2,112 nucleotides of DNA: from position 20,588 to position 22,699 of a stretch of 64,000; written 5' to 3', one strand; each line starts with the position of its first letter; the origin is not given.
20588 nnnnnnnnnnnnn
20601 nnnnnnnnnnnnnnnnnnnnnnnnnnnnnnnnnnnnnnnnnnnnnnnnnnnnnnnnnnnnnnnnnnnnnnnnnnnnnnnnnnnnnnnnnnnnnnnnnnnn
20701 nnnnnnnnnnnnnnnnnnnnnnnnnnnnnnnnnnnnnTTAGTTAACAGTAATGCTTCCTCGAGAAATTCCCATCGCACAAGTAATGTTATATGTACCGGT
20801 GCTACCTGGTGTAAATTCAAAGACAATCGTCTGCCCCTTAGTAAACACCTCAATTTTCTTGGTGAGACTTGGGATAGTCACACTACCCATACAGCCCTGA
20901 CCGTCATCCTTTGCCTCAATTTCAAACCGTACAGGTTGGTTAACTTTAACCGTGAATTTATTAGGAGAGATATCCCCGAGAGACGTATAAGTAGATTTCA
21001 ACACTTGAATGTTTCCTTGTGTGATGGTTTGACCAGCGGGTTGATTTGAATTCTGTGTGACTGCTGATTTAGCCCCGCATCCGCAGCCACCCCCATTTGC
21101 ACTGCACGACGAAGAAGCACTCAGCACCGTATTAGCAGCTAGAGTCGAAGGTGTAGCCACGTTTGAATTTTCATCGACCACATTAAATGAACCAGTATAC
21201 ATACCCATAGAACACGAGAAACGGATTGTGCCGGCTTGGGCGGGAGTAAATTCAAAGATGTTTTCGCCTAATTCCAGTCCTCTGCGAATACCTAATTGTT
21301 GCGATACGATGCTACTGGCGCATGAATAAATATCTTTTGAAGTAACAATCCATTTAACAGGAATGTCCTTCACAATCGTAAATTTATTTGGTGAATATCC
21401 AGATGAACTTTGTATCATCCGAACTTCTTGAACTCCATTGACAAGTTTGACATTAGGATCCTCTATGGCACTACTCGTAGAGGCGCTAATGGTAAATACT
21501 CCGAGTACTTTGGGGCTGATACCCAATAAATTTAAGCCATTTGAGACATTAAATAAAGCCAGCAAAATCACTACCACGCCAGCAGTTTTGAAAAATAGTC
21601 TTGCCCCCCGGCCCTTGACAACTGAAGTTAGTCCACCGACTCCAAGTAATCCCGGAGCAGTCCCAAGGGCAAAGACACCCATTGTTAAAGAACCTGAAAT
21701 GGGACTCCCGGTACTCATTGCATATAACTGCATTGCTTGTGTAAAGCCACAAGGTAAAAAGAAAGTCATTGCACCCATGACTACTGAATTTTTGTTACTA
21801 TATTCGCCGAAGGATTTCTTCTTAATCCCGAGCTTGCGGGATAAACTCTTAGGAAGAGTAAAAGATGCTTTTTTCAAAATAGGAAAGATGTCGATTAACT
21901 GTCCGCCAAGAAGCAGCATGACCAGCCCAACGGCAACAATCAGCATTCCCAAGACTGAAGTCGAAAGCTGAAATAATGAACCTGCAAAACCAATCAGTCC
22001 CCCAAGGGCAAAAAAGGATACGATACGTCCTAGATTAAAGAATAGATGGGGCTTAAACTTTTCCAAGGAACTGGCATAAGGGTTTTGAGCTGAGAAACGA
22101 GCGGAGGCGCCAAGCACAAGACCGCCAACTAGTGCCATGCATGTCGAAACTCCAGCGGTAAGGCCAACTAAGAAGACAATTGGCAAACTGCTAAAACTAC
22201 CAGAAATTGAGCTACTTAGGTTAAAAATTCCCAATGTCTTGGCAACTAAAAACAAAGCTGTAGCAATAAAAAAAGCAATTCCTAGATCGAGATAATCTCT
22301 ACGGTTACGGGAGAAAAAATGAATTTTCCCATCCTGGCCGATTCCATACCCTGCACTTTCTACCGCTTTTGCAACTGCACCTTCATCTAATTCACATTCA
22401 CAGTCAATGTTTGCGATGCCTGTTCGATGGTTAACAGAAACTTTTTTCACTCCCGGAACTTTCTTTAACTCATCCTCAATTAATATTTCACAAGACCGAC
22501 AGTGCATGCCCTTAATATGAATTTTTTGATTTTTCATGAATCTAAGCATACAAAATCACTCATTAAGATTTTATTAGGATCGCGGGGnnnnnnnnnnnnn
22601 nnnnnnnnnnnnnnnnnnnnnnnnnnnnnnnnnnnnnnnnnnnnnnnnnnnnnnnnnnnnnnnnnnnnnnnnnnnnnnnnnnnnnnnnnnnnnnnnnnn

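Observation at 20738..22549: Unusual three-module copper protein: HMA - Cys-containing DsbD_2-like membrane domain - two cupredoxin-like repeats with CxMGM / CAMGI and a CGCG patch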

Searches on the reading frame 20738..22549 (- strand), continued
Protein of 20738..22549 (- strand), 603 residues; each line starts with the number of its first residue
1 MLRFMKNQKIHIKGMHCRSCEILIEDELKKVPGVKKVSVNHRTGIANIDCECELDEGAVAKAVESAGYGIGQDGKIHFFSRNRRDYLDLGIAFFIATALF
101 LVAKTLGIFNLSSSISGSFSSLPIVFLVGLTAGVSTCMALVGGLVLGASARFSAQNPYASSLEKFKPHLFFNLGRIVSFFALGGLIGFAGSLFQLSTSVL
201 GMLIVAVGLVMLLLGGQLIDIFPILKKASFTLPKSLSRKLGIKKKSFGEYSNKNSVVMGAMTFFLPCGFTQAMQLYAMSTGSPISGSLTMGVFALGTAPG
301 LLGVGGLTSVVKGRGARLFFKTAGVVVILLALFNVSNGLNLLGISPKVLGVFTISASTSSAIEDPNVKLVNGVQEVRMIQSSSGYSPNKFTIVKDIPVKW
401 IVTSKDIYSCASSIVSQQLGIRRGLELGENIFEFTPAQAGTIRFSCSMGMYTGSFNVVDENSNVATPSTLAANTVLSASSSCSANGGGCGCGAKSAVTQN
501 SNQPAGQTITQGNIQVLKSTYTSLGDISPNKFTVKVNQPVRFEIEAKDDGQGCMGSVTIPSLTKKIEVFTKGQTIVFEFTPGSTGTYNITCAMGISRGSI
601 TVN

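Call 54: find_encoding_contigs(protein=P0378, flank=6000, max_places=2)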
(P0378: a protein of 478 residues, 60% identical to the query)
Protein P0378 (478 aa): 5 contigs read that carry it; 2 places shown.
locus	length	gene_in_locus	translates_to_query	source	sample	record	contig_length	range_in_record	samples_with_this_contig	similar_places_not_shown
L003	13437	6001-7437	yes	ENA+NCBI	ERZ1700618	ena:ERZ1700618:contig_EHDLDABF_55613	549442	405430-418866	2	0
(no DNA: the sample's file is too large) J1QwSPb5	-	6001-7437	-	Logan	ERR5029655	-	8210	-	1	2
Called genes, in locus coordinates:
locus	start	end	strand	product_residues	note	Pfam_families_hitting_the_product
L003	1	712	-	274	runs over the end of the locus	PF01790:LGT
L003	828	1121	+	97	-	PF04380:BMFP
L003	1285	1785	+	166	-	PF10722:YbjN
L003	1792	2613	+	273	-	PF03807:F420_oxidored, PF14748:P5CR_dimer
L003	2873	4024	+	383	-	-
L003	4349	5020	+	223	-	-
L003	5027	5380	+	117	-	PF01588:tRNA_bind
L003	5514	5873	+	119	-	-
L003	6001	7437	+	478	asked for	PF00403:HMA (weak), PF13386:DsbD_2, PF13473:Cupredoxin_1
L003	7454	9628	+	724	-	PF00403:HMA, PF00122:E1-E2_ATPase, PF00702:Hydrolase, PF12710:HAD (faint)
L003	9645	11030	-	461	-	PF00672:HAMP (weak), PF00512:HisKA (weak), PF02518:HATPase_c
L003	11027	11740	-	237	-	PF00072:Response_reg, PF00486:Trans_reg_C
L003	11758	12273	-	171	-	PF12802:MarR_2, PF13463:HTH_27 (weak), PF01047:MarR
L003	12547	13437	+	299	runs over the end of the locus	PF01063:Aminotran_4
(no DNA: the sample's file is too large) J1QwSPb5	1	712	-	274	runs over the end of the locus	PF01790:LGT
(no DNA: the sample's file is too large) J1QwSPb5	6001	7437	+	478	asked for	PF00403:HMA (weak), PF13386:DsbD_2, PF13473:Cupredoxin_1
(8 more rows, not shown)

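Call 57: find_related_loci(query=A3, collection=genome_contigs, flank=5000)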
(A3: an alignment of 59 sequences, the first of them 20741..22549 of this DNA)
Query A3 (603 aa) in genome_contigs; peptide patterns used: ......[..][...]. (x = any residue, [..] = any of these).
600 stretches matched a pattern (row limit reached: there are more); 600 encode a relative of the query (tblastn E <= 1e-3); the best 80 are kept; 80 distinct loci.
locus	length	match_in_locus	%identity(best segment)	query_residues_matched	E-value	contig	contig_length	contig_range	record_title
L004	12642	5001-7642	72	5-602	0e+0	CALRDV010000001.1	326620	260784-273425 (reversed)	MAG: Patescibacteria group bacterium isolate MsH-01oct19-133 genome assembly, contig: MsH-01oct19-C10, whole genome shot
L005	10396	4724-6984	64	5-603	0e+0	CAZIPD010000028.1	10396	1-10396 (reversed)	MAG TPA_asm: uncultured Pseudomonadales bacterium isolate SRP062349_co2_3 genome assembly, contig: NODE_3492_length_1039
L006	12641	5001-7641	63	2-602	0e+0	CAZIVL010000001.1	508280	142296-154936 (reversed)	MAG TPA_asm: uncultured Gammaproteobacteria bacterium isolate SRP342105_co1_60 genome assembly, contig: NODE_6_length_50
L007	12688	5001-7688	61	1-603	0e+0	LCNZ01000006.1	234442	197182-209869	MAG: Candidatus Amesbacteria bacterium GW2011_GWB1_47_19 UX91_C0006, whole genome shotgun sequence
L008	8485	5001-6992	80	1-602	0e+0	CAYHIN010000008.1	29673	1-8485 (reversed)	MAG TPA_asm: uncultured Gammaproteobacteria bacterium isolate ERP119705_co13_445 genome assembly, contig: NODE_1918_leng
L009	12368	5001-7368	58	4-603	0e+0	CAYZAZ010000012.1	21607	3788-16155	MAG TPA_asm: uncultured Gammaproteobacteria bacterium isolate SRP050083_co7_250 genome assembly, contig: NODE_1844_lengt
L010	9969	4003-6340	57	3-603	0e+0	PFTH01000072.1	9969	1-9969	MAG: Candidatus Roizmanbacteria bacterium CG_4_9_14_0_8_um_filter_34_12 CG_4_9_14_0.8_um_filter_scaffold_2697_c, whole g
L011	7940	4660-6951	57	3-603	0e+0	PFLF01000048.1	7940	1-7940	MAG: Candidatus Roizmanbacteria bacterium CG_4_10_14_0_8_um_filter_39_9 CG_4_10_14_0.8_um_filter_scaffold_6173_c, whole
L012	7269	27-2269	56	1-602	0e+0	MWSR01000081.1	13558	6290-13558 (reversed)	MAG: Microgenomates bacterium UTCPR1 contig_5976, whole genome shotgun sequence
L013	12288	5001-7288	57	5-603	0e+0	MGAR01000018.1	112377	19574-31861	MAG: Candidatus Roizmanbacteria bacterium RIFCSPLOWO2_01_FULL_41_22 rifcsplowo2_01_scaffold_321, whole genome shotgun se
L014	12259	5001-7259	56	5-603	0e+0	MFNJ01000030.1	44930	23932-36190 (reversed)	MAG: Candidatus Levybacteria bacterium RIFCSPHIGHO2_01_FULL_36_15 rifcsphigho2_01_scaffold_3562, whole genome shotgun se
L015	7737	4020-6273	56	3-603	0e+0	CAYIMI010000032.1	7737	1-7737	MAG TPA_asm: uncultured Gammaproteobacteria bacterium isolate ERP119705_co24_607 genome assembly, contig: NODE_14653_len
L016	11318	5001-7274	56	6-603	0e+0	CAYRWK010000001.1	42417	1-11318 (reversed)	MAG TPA_asm: uncultured Candidatus Saccharibacteria bacterium isolate SRP011637_co1_82 genome assembly, contig: NODE_169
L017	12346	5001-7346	53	5-602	0e+0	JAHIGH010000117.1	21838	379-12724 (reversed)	MAG: Patescibacteria group bacterium isolate KR11_N2.mb.17 KR11_N2.mb.17_k141_57370, whole genome shotgun sequence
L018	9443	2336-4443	63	5-602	0e+0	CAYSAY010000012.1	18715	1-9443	MAG TPA_asm: uncultured Gammaproteobacteria bacterium isolate ERP113451_co1_283 genome assembly, contig: NODE_3433_lengt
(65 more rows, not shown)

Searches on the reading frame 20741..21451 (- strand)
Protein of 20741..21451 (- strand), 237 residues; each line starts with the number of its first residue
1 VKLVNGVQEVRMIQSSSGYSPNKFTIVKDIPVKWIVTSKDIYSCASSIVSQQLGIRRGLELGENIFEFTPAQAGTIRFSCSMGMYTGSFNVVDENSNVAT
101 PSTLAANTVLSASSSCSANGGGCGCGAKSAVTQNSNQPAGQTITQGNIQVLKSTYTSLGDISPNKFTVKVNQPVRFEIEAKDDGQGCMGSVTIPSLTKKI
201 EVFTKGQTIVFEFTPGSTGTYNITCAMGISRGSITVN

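Call 14: search_solved_structures(query=window:20741-21451:-, max_evalue=10, show_alignments=4)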
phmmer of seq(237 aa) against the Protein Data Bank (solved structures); distinct sequences matched with E-value up to 10: 7.
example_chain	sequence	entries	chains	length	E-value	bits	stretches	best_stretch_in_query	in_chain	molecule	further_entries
2mry_A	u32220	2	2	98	1.3e-11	47.9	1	4-89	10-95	Uncharacterized protein | CupA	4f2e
4f2f_A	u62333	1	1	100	3.6e-09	40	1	3-93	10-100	Cation-transporting ATPase, E1-E2 family protein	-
2d7m_A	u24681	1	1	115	0.25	14.3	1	167-228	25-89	Filamin-C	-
7ouu_A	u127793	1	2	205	0.45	13.5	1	167-228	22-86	Isoform 2 of Filamin-C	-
7ouv_A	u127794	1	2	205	0.47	13.4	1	167-228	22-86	Isoform 2 of Filamin-C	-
7p0e_A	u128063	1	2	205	0.62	13.1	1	167-228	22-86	Isoform 2 of Filamin-C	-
2e9j_A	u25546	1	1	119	0.74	12.8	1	164-227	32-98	Filamin-B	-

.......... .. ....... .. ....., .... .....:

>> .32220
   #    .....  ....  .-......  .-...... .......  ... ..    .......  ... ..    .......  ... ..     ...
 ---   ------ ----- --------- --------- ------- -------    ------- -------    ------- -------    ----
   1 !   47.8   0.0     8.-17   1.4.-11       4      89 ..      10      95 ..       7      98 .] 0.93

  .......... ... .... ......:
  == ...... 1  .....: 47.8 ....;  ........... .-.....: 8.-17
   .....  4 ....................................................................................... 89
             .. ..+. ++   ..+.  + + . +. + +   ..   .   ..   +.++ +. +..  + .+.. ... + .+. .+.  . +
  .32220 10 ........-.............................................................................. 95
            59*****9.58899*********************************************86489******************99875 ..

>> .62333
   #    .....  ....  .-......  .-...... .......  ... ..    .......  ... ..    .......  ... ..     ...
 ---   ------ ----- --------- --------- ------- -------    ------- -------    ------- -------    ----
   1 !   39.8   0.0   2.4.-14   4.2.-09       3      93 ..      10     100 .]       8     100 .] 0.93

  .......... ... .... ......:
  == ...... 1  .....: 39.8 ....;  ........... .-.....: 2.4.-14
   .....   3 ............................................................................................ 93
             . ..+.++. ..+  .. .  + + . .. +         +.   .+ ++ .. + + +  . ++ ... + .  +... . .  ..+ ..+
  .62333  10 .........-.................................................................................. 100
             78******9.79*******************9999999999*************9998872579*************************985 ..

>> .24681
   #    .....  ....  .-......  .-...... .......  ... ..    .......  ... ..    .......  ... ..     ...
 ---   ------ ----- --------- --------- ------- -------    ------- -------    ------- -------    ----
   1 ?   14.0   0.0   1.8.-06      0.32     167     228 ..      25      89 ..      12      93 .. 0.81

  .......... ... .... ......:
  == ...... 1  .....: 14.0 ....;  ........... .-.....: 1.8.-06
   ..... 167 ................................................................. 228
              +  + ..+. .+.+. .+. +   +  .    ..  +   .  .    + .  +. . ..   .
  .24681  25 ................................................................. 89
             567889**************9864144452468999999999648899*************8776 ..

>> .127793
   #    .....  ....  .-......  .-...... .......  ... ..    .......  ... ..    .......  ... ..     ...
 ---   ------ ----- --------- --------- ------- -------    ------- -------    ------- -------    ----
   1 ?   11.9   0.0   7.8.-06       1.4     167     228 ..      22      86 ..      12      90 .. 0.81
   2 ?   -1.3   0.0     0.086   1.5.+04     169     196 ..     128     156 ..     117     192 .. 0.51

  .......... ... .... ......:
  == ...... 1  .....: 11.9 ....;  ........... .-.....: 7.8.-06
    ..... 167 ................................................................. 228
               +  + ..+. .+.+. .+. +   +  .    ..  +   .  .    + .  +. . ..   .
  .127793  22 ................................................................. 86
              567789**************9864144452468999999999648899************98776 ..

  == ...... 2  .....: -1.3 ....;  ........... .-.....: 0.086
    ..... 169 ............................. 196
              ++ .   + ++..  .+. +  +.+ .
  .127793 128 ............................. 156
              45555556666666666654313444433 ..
